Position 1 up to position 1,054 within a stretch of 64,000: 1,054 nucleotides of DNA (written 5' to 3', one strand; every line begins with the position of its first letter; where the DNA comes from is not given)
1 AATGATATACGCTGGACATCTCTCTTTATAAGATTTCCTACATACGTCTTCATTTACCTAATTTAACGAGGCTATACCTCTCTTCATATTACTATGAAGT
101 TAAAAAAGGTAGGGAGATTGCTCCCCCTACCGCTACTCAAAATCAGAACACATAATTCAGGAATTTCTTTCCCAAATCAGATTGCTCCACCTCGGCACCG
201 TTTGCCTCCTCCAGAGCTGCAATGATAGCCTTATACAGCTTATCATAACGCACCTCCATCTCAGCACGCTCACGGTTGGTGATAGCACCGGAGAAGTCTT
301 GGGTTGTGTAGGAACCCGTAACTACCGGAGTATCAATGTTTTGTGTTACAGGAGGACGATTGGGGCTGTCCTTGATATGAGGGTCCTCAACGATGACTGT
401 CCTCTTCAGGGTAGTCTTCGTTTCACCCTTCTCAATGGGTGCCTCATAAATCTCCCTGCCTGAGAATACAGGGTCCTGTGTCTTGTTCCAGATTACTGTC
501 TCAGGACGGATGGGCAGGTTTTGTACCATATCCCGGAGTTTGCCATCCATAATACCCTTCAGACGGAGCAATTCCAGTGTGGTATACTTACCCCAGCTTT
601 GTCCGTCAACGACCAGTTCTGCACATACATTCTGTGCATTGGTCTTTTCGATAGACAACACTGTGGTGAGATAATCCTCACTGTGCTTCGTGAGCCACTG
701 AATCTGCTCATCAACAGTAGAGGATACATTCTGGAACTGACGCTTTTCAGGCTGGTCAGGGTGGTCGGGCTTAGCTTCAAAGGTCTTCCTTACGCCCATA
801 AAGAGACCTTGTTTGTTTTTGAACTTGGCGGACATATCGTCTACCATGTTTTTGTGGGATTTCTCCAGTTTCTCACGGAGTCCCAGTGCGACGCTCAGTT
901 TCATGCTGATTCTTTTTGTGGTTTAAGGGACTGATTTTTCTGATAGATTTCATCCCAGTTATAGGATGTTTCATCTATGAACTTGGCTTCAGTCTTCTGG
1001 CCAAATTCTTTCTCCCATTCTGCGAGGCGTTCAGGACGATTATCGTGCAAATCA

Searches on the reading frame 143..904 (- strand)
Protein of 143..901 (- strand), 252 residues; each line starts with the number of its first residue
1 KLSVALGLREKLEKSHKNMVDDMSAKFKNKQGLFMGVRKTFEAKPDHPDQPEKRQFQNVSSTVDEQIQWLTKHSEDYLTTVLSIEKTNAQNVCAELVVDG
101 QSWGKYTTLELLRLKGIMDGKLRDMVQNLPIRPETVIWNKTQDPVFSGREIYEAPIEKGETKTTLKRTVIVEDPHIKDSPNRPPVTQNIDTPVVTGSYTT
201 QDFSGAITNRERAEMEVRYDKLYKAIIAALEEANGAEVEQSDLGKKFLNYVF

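Call 50: search_protein_families(library=pfam, proteins=[window:143-901:-], max_evalue=0.01)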
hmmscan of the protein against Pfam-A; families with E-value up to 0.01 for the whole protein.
window:143-901:- (252 aa): 1 family
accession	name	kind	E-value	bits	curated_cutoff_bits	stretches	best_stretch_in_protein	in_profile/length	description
PF25283.1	DUF7873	-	1.4e-35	123.6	27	1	1-252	3-242/244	Family of unknown function (DUF7873)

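Call 54: search_protein_families(library=pfam, alignment_id=A3, max_evalue=0.001)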
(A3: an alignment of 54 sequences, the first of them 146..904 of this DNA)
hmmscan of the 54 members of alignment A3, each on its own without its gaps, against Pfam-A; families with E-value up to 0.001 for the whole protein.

A. member 1, window:146-904:- (253 aa): 1 family
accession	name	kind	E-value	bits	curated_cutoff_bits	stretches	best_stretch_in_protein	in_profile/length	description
PF25283.1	DUF7873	-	8.5e-36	124.3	27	1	2-253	3-242/244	Family of unknown function (DUF7873)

B. families by the number of members that match (of 54 scanned): 29 families (the first 25 are shown)
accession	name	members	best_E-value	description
PF01844.29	HNH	2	1.3e-06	HNH endonuclease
PF25283.1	DUF7873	1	8.5e-36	Family of unknown function (DUF7873)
PF25731.1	crAss_MUZ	1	6.1e-29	Crassvirus muzzle protein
PF01145.31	Band_7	1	3.7e-27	SPFH domain / Band 7 family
PF07610.17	DUF1573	1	4.5e-18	Protein of unknown function (DUF1573)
PF00004.35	AAA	1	6.8e-16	ATPase family associated with various cellular activities (AAA)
PF25702.1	CrAss_Ring_2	1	1.7e-15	Phage tail ring protein 2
PF22544.2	HYDIN_VesB_CFA65-like_Ig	1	7.9e-13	HYDIN/CFA65/VesB-like, Ig-like domain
PF04308.18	RNaseH_like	1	3.3e-11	Ribonuclease H-like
PF03118.21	RNA_pol_A_CTD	1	1.2e-07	Bacterial RNA polymerase, alpha chain C terminal domain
PF00196.25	GerE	1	1.6e-07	Bacterial regulatory proteins, luxR family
PF03734.19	YkuD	1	1.9e-07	L,D-transpeptidase catalytic domain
PF14493.12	HTH_40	1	2e-07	Helix-turn-helix domain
PF07453.19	NUMOD1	1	1.1e-05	NUMOD1 domain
PF13401.12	AAA_22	1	1.6e-05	AAA domain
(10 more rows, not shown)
